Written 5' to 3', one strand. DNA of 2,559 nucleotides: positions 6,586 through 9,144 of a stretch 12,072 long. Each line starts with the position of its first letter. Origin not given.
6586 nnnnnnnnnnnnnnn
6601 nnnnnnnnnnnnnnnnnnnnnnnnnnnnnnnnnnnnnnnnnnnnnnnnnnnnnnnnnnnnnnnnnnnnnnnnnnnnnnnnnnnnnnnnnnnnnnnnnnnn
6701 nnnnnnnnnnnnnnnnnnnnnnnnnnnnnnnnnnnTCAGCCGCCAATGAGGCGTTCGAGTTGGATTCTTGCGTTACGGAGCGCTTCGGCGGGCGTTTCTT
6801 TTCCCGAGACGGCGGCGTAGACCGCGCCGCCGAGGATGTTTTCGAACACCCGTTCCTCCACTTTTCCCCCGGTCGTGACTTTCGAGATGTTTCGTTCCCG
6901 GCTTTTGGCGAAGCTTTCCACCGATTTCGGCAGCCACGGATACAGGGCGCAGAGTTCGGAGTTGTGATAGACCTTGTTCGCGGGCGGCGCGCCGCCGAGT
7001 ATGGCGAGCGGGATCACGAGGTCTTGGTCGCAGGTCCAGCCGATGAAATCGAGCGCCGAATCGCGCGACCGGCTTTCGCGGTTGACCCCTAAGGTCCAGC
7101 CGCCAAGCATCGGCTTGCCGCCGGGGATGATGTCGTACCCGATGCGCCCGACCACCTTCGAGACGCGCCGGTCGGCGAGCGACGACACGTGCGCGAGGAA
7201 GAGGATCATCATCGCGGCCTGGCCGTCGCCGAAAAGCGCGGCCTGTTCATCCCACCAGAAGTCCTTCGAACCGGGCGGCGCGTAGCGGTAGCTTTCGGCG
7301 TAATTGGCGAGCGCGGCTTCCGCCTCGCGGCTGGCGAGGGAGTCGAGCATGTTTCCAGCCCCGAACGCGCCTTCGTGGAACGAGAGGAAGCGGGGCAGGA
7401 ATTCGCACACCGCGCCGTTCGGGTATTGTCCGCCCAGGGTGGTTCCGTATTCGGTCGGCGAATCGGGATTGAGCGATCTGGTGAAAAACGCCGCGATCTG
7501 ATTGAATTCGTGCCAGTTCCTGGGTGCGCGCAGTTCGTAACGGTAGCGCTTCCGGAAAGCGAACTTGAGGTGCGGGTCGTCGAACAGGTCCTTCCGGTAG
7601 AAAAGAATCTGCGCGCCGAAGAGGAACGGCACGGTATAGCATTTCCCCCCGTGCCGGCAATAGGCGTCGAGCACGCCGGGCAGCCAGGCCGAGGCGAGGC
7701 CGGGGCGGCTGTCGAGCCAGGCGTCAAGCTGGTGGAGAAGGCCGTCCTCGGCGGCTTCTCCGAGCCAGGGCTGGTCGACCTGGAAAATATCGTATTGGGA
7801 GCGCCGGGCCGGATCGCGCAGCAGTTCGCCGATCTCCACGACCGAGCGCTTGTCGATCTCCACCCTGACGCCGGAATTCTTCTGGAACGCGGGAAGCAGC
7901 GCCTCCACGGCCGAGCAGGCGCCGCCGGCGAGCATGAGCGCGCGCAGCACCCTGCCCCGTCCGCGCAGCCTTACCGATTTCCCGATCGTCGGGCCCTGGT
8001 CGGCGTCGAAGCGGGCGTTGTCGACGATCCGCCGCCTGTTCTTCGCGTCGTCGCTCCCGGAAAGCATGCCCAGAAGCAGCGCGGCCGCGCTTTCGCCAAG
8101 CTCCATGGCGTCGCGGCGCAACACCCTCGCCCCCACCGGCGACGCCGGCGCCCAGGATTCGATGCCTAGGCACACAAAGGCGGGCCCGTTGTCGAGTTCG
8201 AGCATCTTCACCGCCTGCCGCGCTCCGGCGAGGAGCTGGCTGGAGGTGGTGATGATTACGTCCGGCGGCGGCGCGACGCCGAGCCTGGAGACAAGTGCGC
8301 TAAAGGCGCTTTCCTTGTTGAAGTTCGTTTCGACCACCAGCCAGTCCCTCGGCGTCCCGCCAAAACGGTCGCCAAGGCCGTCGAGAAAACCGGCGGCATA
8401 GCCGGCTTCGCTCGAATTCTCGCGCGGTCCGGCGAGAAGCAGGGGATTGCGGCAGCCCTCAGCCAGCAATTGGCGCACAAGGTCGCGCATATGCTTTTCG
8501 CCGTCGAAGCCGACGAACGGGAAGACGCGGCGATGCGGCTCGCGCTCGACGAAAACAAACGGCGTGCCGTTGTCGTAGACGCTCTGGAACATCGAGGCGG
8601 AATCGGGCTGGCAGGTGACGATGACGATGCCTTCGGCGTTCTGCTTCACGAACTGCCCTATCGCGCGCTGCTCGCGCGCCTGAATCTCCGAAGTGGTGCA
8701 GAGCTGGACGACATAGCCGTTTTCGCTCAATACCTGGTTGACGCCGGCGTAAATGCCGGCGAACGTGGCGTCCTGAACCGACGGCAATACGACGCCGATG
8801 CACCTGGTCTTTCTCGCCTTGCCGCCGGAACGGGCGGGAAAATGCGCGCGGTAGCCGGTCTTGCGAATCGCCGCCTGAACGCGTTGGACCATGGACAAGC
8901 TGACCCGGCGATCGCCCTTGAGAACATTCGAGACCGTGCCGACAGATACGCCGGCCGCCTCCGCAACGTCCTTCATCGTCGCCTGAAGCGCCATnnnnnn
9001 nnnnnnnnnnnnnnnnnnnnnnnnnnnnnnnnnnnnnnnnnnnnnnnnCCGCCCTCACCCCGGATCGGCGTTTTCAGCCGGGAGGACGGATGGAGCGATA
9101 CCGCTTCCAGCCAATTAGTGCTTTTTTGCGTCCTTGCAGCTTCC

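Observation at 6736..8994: One-component regulator fusing a LacI repressor to an ABC-transporter solute-binding protein domain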

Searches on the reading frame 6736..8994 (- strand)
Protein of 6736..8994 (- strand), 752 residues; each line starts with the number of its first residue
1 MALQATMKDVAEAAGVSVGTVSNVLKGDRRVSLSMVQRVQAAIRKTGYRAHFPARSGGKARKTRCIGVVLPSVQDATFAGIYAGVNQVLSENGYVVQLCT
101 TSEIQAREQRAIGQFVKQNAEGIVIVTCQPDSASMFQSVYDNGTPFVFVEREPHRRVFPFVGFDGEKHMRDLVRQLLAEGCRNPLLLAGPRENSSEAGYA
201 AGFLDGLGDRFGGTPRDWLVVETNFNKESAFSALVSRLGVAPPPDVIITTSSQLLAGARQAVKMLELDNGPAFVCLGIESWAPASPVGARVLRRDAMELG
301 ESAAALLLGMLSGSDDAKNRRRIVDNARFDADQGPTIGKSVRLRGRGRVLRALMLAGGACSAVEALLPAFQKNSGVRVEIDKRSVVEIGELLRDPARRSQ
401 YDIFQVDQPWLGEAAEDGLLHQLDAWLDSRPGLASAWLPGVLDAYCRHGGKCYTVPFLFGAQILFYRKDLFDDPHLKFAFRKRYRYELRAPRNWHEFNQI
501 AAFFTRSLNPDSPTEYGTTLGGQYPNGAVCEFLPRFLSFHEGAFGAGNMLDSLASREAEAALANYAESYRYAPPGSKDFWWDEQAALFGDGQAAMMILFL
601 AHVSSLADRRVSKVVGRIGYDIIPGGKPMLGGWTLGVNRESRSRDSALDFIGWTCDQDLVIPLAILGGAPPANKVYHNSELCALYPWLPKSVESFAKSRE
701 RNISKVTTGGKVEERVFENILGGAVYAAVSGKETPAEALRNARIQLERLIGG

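Call 5: search_protein_families(library=pfam, proteins=[window:6736-8994:-], max_evalue=0.1)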
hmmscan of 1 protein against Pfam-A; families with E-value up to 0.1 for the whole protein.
window:6736-8994:- (752 aa): 11 families
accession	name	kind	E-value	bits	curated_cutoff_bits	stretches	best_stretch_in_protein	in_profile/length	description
PF01547.30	SBP_bac_1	-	1.8e-21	77.9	26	1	362-653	9-299/307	Bacterial extracellular solute-binding protein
PF13416.11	SBP_bac_8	-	7.3e-20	72.3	27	1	368-680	4-269/279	Bacterial extracellular solute-binding protein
PF00532.27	Peripla_BP_1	-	2.4e-15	57.2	22.2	1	65-263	3-202/281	Periplasmic binding proteins and sugar binding domain of LacI family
PF00356.27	LacI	-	1.4e-13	50.9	27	1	6-49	1-44/46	Bacterial regulatory proteins, lacI family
PF13407.12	Peripla_BP_4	-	2.6e-11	44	35.1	1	66-277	1-217/258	Periplasmic binding protein domain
PF01381.28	HTH_3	-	4e-05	24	23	1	6-42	11-47/55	Helix-turn-helix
PF13377.12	Peripla_BP_3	-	0.0018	18.8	26.5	1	173-322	1-156/167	Periplasmic binding protein-like domain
PF13560.12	HTH_31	-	0.0025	18.5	27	1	6-38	16-49/64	Helix-turn-helix domain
PF13531.11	SBP_bac_11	-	0.0038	17.5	25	1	355-422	5-70/227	Bacterial extracellular solute-binding protein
PF13542.12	HTH_Tnp_ISL3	-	0.025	14.5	27.4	1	2-26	24-48/51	Helix-turn-helix domain of transposase family ISL3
PF00440.29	TetR_N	-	0.03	14.5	24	1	5-21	17-33/47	Bacterial regulatory proteins, tetR family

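Call 6: search_protein_families(library=ncbifam, proteins=[window:6736-8994:-], max_evalue=0.1)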
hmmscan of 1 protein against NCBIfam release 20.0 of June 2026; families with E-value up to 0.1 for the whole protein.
window:6736-8994:- (752 aa): 21 families
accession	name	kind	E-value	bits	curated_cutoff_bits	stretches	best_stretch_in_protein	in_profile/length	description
TIGR02417.1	fruct_sucro_rep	subfamily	9.4e-33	113.8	389.55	1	6-260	1-255/327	D-fructose-responsive transcription factor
NF008452.0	PRK11303.1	equivalog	4.7e-26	91.8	385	1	6-259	2-254/332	catabolite repressor/activator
NF007449.0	PRK10014.1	subfamily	5.1e-26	91.5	310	1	4-258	6-258/342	Mal regulon transcriptional regulator MalI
NF052440.1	TransRegGNTRPSEAE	equivalog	3.4e-25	88.8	400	1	4-187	5-186/333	HTH-type transcriptional regulator GntR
NF008269.0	PRK11041.1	equivalog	6e-24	84.7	436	1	4-315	9-319/342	DNA-binding transcriptional regulator CytR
NF047341.1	lactose_RbsR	equivalog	8.8e-24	84.4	382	1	5-179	3-177/331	ribose utilization transcriptional repressor RbsR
NF007743.0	PRK10423.1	equivalog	1.4e-23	83.5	531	1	5-278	2-273/330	ribose operon transcriptional repressor RbsR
NF051853.1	TransRegUriRCory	equivalog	4e-21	75.5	550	1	5-194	1-188/327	transcriptional regulator UriR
NF007075.0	PRK09526.1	subfamily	2.1e-20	72.9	340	1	4-278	5-275/358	LacI family DNA-binding transcriptional regulator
NF007979.0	PRK10703.1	equivalog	1e-19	70.8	501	1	5-269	2-265/341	HTH-type transcriptional repressor PurR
TIGR01481.1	ccpA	equivalog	6.5e-18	65.2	442.35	1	6-258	4-252/330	catabolite control protein A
NF047913.1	TransRegIdnR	equivalog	4.9e-15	55.7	500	1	5-197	6-195/331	DNA-binding transcriptional regulator IdnR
NF007706.0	PRK10401.1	equivalog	1.5e-13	50.7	555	1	6-263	3-257/346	HTH-type transcriptional regulator GalS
NF008002.0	PRK10727.1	equivalog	7e-12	45.1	557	1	5-126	2-122/341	HTH-type transcriptional regulator GalR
NF011563.0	PRK14987.1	equivalog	3.6e-11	42.9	433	1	6-183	7-182/331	gluconate operon transcriptional repressor GntR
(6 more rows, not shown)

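Call 8: find_homologous_proteins(query=window:6736-8994:-, max_evalue=0.00001)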
Query window:6736-8994:- (752 aa): 118 proteins with E <= 0.00001 among 8000 candidates.
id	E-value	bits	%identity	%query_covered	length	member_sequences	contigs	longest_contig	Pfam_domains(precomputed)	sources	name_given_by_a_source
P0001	0.0e+0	1719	100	100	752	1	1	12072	PF00532.28,PF13416.12,PF00356.28,PF13407.13,PF01547.31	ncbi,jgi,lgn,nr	ncbi:MAG: extracellular solute-binding protein [Planctomycetota bacterium]|jgi:DNA-binding LacI/PurR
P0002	0.0e+0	1185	68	100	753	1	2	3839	PF00532.28,PF13416.12,PF00356.28,PF13407.13,PF01547.31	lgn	-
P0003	0.0e+0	1143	67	100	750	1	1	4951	PF00532.28,PF13416.12,PF00356.28,PF13407.13,PF01547.31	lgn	-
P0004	0.0e+0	1132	66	100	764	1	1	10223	PF13377.13,PF00532.28,PF13416.12,PF00356.28,PF13407.13,PF01547.31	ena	-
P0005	0.0e+0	1122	66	100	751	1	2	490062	PF00532.28,PF13416.12,PF00356.28,PF13407.13,PF01547.31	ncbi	-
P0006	0.0e+0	1068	63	100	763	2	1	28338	PF13377.13,PF00532.28,PF13416.12,PF00356.28,PF13407.13,PF01547.31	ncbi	-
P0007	0.0e+0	1045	63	97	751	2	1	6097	PF00532.28,PF13416.12,PF00356.28,PF01547.31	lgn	-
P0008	2.3e-288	977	58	100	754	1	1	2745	PF00532.28,PF13416.12,PF00356.28,PF13407.13,PF01381.29,PF01547.31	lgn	-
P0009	7.7e-287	972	59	100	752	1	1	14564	PF13377.13,PF00532.28,PF13416.12,PF00356.28,PF13407.13,PF01547.31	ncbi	-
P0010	8.0e-284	962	58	100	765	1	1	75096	PF13377.13,PF00532.28,PF13416.12,PF00356.28,PF13407.13,PF01547.31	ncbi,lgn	-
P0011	5.2e-277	939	58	100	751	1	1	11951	PF00532.28,PF13416.12,PF00356.28,PF13407.13,PF01547.31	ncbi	-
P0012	4.5e-267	906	57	91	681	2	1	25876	PF00532.28,PF13416.12,PF13407.13,PF01547.31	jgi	jgi:DNA-binding LacI/PurR family transcriptional regulator/ABC-type glycerol-3-phosphate transport s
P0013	7.3e-191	654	45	99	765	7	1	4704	PF00532.28,PF13416.12,PF00356.28,PF13407.13,PF01547.31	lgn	-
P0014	8.4e-185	634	41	99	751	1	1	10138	PF00532.28,PF13416.12,PF00356.28,PF13407.13,PF01547.31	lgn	-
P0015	3.9e-184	632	43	99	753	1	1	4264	PF13377.13,PF00532.28,PF13416.12,PF00356.28,PF13407.13,PF01381.29,PF01547.31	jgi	-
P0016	5.4e-176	605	42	99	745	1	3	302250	PF13377.13,PF00532.28,PF13416.12,PF00356.28,PF13407.13,PF01547.31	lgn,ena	-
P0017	1.1e-175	604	42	99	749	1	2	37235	PF00532.28,PF13416.12,PF00356.28,PF13407.13,PF01547.31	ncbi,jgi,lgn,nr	ncbi:MAG TPA: hypothetical protein DDW65_20035 [Firmicutes bacterium]|jgi:multiple sugar transport s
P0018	3.1e-172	593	41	99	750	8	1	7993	PF00532.28,PF13416.12,PF00356.28,PF13407.13,PF01547.31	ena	-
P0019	2.2e-170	587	41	100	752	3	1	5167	PF00532.28,PF00356.28,PF01547.31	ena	-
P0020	2.8e-170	586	41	99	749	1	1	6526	PF00532.28,PF13416.12,PF00356.28,PF13407.13,PF01547.31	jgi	jgi:DNA-binding LacI/PurR family transcriptional regulator/ABC-type glycerol-3-phosphate transport s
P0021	7.8e-170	585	41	99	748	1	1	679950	PF00532.28,PF13416.12,PF00356.28,PF13407.13,PF01547.31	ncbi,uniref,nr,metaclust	ncbi:hypothetical protein U14_05289 [Candidatus Moduliflexus flocculans]|uniref:HTH lacI-type domain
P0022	2.2e-169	583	41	99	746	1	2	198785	PF13377.13,PF00532.28,PF13416.12,PF00356.28,PF13407.13,PF01547.31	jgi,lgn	jgi:multiple sugar transport system substrate-binding protein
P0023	1.6e-167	577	41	97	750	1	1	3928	PF13377.13,PF00532.28,PF13416.12,PF00356.28,PF13407.13,PF01547.31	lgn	-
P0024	1.5e-166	574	42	98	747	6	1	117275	PF00532.28,PF00356.28,PF13407.13,PF01547.31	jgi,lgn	jgi:DNA-binding LacI/PurR family transcriptional regulator/ABC-type glycerol-3-phosphate transport s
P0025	2.1e-163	564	41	100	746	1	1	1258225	PF00532.28,PF00356.28,PF13407.13,PF01547.31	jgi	jgi:DNA-binding LacI/PurR family transcriptional regulator/ABC-type glycerol-3-phosphate transport s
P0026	3.3e-163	563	41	99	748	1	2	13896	PF13377.13,PF00532.28,PF13416.12,PF00356.28,PF01547.31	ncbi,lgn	-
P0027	5.3e-161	556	37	99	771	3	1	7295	PF00532.28,PF13416.12,PF00356.28,PF13407.13,PF01381.29,PF01547.31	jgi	jgi:DNA-binding LacI/PurR family transcriptional regulator/ABC-type glycerol-3-phosphate transport s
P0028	1.1e-160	555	40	98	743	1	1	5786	PF13377.13,PF00532.28,PF13416.12,PF00356.28,PF01547.31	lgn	-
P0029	4.6e-159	549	40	98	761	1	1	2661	PF13377.13,PF00532.28,PF13416.12,PF00356.28,PF01547.31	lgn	-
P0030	2.1e-158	547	40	100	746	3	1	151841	PF00532.28,PF00356.28,PF13407.13,PF01547.31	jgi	jgi:DNA-binding LacI/PurR family transcriptional regulator/ABC-type glycerol-3-phosphate transport s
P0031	2.2e-158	547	40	97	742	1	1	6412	PF13377.13,PF00532.28,PF13416.12,PF00356.28,PF13407.13,PF01547.31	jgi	jgi:DNA-binding LacI/PurR family transcriptional regulator/ABC-type glycerol-3-phosphate transport s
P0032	3.8e-156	540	38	100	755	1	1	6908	PF00532.28,PF13416.12,PF00356.28,PF13407.13,PF01547.31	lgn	-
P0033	3.3e-154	533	37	99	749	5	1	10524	PF13377.13,PF00532.28,PF13416.12,PF00356.28,PF13407.13,PF01381.29,PF01547.31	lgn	-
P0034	3.3e-153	530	39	99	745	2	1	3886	PF00532.28,PF13416.12,PF00356.28,PF13407.13,PF01381.29,PF01547.31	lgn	-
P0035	9.2e-150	518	36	99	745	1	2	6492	PF00532.28,PF13416.12,PF00356.28,PF13407.13,PF01547.31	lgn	-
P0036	9.1e-147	509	37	99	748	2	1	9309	PF13377.13,PF13416.12,PF00356.28,PF13407.13,PF01547.31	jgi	jgi:DNA-binding LacI/PurR family transcriptional regulator/ABC-type glycerol-3-phosphate transport s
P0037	1.3e-146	508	37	99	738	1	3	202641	PF13377.13,PF00532.28,PF13416.12,PF00356.28,PF01381.29,PF01547.31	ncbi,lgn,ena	-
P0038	1.7e-141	491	36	99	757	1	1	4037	PF00532.28,PF13416.12,PF00356.28,PF01547.31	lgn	-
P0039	3.3e-135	470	35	99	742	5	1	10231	PF00532.28,PF13416.12,PF00356.28,PF01547.31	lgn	-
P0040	4.7e-135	470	35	99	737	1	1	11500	PF00532.28,PF13416.12,PF00356.28,PF13407.13,PF01381.29,PF01547.31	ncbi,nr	ncbi:MAG TPA: extracellular solute-binding protein [Feifaniaceae bacterium]|nr:extracellular solute-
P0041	3.9e-134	467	34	99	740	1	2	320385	PF00532.28,PF13416.12,PF00356.28,PF13407.13,PF01547.31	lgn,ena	-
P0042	1.1e-133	465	33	99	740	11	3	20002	PF00532.28,PF13416.12,PF00356.28,PF13407.13,PF01547.31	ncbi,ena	-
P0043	1.3e-132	462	35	99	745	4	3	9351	PF00532.28,PF13416.12,PF00356.28,PF01547.31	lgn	-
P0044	1.6e-132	461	34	98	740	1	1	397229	PF00532.28,PF13416.12,PF00356.28,PF01547.31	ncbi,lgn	-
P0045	1.7e-131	458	33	98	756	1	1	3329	PF00532.28,PF13416.12,PF00356.28,PF13407.13,PF01381.29,PF01547.31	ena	-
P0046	3.5e-131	457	36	99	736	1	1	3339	PF00532.28,PF13416.12,PF00356.28,PF01547.31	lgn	-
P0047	8.5e-130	452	34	98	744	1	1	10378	PF13416.12,PF00356.28,PF01547.31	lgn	-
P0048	1.2e-129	452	33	98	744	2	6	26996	PF00532.28,PF13416.12,PF00356.28,PF01547.31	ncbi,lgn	-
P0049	1.7e-129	451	34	98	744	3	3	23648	PF00532.28,PF13416.12,PF00356.28,PF01547.31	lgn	-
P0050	2.3e-128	448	36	97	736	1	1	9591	PF00532.28,PF13416.12,PF00356.28,PF01547.31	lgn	-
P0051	6.5e-128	446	33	98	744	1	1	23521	PF13416.12,PF00356.28,PF01547.31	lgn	-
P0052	1.1e-127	445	35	99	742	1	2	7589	PF00532.28,PF13416.12,PF00356.28,PF01547.31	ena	-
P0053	4.1e-127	444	34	98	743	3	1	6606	PF00532.28,PF13416.12,PF00356.28,PF01547.31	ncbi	-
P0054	1.1e-125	439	35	99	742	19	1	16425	PF13416.12,PF00356.28,PF01381.29,PF01547.31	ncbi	-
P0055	2.7e-125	438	34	99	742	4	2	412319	PF00532.28,PF13416.12,PF00356.28,PF01381.29,PF01547.31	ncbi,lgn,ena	-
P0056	6.5e-125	436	34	99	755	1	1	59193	PF00532.28,PF13416.12,PF00356.28,PF01547.31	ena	-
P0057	3.3e-123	431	33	99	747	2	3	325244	PF13416.12,PF00356.28,PF01547.31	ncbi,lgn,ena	-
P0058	2.0e-122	428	32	98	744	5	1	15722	PF13416.12,PF00356.28,PF01381.29,PF01547.31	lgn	-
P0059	2.1e-122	428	32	98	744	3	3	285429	PF13416.12,PF00356.28,PF01547.31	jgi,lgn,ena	jgi:multiple sugar transport system substrate-binding protein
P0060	8.3e-122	426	33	99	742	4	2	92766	PF13416.12,PF00356.28,PF01547.31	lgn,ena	-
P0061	9.1e-122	426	33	99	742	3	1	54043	PF00532.28,PF13416.12,PF00356.28,PF01547.31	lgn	-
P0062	2.5e-121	424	33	98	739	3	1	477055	PF00532.28,PF13416.12,PF00356.28,PF01547.31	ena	-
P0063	4.2e-121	424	33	98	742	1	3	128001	PF13416.12,PF00356.28,PF01547.31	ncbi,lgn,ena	-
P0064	6.1e-121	423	33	99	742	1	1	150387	PF00532.28,PF13416.12,PF00356.28,PF01547.31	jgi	jgi:DNA-binding LacI/PurR family transcriptional regulator/ABC-type glycerol-3-phosphate transport s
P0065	1.5e-120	422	34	99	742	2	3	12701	PF00532.28,PF13416.12,PF00356.28,PF01547.31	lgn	-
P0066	4.0e-120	420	32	99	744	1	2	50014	PF13416.12,PF00356.28,PF01547.31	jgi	jgi:multiple sugar transport system substrate-binding protein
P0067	6.9e-120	420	33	99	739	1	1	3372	PF00532.28,PF13416.12,PF00356.28,PF01547.31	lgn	-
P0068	2.1e-119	418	32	99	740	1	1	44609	PF13416.12,PF00356.28,PF01381.29,PF01547.31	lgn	-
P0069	2.7e-119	418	33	98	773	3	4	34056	PF13416.12,PF00356.28,PF01547.31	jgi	jgi:DNA-binding LacI/PurR family transcriptional regulator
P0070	1.1e-118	416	32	99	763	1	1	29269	PF13416.12,PF00356.28,PF01381.29,PF01547.31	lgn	-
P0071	1.4e-118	415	32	99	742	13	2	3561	PF00532.28,PF13416.12,PF00356.28,PF01547.31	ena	-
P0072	1.5e-118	415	33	99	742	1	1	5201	PF13416.12,PF00356.28,PF01547.31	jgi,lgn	jgi:multiple sugar transport system substrate-binding protein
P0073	3.4e-118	414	33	99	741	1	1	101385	PF00532.28,PF13416.12,PF00356.28,PF01547.31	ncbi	-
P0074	6.1e-118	413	33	99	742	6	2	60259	PF13377.13,PF00532.28,PF13416.12,PF00356.28,PF01547.31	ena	-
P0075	4.0e-117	411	33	99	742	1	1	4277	PF00532.28,PF13416.12,PF00356.28,PF01547.31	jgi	jgi:DNA-binding LacI/PurR family transcriptional regulator/ABC-type glycerol-3-phosphate transport s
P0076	3.2e-115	404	32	99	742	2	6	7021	PF00532.28,PF13416.12,PF00356.28,PF01547.31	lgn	-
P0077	6.1e-112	393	31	99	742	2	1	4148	PF00532.28,PF13416.12,PF00356.28,PF01547.31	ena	-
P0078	1.2e-107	379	34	93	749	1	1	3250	PF13377.13,PF00532.28,PF13416.12,PF00356.28,PF13407.13,PF01547.31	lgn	-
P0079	6.1e-107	377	33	93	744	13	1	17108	PF13377.13,PF00532.28,PF13416.12,PF00356.28,PF01547.31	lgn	-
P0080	9.3e-104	366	29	99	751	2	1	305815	PF00532.28,PF13416.12,PF00356.28,PF13407.13,PF01547.31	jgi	jgi:multiple sugar transport system substrate-binding protein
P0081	3.3e-103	365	32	93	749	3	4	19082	PF13377.13,PF00532.28,PF13416.12,PF00356.28,PF01547.31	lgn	-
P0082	1.1e-102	363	33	99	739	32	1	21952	PF00532.28,PF13416.12,PF00356.28,PF13407.13,PF01547.31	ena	-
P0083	8.0e-102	360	33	99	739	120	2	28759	PF13377.13,PF00532.28,PF13416.12,PF00356.28,PF13407.13,PF01547.31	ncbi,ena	-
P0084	1.3e-93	333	29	99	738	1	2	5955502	PF00532.28,PF13416.12,PF00356.28,PF01547.31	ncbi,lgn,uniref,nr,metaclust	ncbi:extracellular solute-binding protein [Sporomusa acidovorans]|uniref:HTH-type transcriptional re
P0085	5.2e-91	324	32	99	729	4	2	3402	PF13377.13,PF00532.28,PF13416.12,PF00356.28,PF13407.13,PF01547.31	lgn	-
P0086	6.8e-90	321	30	96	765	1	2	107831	PF13377.13,PF00532.28,PF13416.12,PF00356.28,PF13407.13,PF01547.31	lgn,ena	-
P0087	8.0e-86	307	31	99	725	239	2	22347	PF13416.12,PF00356.28,PF13407.13,PF01547.31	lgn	-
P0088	2.3e-85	306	30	98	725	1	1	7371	PF00532.28,PF13416.12,PF00356.28,PF01547.31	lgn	-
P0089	2.0e-82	296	31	99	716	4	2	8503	PF13416.12,PF00356.28,PF01547.31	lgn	-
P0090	1.8e-80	289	30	98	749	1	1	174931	PF13377.13,PF00532.28,PF13416.12,PF00356.28,PF13407.13,PF01547.31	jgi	jgi:multiple sugar transport system substrate-binding protein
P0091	2.2e-80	289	30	99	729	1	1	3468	PF13416.12,PF00356.28,PF01547.31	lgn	-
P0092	3.3e-79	285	30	99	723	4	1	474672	PF00532.28,PF13416.12,PF00356.28,PF01547.31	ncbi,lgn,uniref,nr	ncbi:extracellular solute-binding protein [Christensenella tenuis]|uniref:Extracellular solute-bindi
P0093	8.3e-79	284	29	99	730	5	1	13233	PF13416.12,PF00356.28,PF01547.31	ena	-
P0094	1.9e-78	283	30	99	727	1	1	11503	PF13416.12,PF00356.28,PF01547.31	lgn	-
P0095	1.1e-77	280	29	98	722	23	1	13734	PF13416.12,PF00356.28,PF01381.29,PF01547.31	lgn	-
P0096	9.1e-77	277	29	96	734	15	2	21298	PF00532.28,PF13416.12,PF00356.28,PF13407.13,PF01547.31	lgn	-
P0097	5.6e-76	275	31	99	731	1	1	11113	PF13416.12,PF00356.28,PF01547.31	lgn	-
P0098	2.1e-74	269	28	96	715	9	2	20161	PF13416.12,PF00356.28,PF01381.29,PF01547.31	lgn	-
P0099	2.3e-74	269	33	54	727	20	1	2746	PF13416.12,PF00356.28,PF01547.31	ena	-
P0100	4.1e-74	268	28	99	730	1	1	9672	PF13416.12,PF00356.28,PF01547.31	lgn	-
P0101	7.7e-74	267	27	99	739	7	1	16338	PF13416.12,PF00356.28,PF01547.31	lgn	-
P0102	2.4e-73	266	28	99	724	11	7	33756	PF13416.12,PF00356.28,PF01547.31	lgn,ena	-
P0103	2.9e-73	266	29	96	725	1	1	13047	PF13416.12,PF00356.28,PF01547.31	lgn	-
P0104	2.9e-72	262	29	98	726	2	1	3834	PF13416.12,PF00356.28,PF01547.31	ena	-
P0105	9.3e-72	261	32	53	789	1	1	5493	PF00532.28,PF13416.12,PF00356.28,PF13407.13,PF01547.31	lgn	-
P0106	3.3e-71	259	27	99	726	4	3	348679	PF13377.13,PF13416.12,PF00356.28,PF01547.31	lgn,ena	-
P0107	3.6e-71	259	29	99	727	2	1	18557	PF13416.12,PF00356.28,PF01547.31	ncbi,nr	ncbi:MAG: extracellular solute-binding protein [Clostridiaceae bacterium]|nr:extracellular solute-bi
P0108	4.9e-71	258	32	55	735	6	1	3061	PF13416.12,PF00356.28,PF01547.31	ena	-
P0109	1.0e-70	257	28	99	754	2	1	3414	PF13416.12,PF00356.28,PF01547.31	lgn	-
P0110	2.6e-69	252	28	93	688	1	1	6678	PF13416.12,PF00356.28,PF13407.13,PF01547.31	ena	-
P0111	5.6e-69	251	27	92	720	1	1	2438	PF00532.28,PF00356.28,PF13407.13,PF01381.29,PF01547.31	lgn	-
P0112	2.7e-65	239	28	99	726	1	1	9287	PF13416.12,PF00356.28,PF01547.31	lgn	-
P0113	3.4e-58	216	26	98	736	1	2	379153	PF13416.12,PF00356.28,PF01547.31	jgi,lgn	jgi:multiple sugar transport system substrate-binding protein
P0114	3.0e-33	133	28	54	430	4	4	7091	PF13416.12,PF01547.31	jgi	jgi:ABC-type glycerol-3-phosphate transport system substrate-binding protein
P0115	1.0e-10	59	26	51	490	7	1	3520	PF01547.31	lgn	-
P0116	1.2e-8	52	21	50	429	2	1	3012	PF13416.12,PF01547.31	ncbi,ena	-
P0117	2.0e-6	45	25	40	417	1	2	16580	PF13416.12,PF01547.31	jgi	jgi:sorbitol/mannitol transport system substrate-binding protein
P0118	3.6e-6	44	25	40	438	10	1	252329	PF13416.12,PF01547.31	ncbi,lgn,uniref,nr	ncbi:sorbitol/mannitol transport system substrate-binding protein [Salipiger thiooxidans]|uniref:Sor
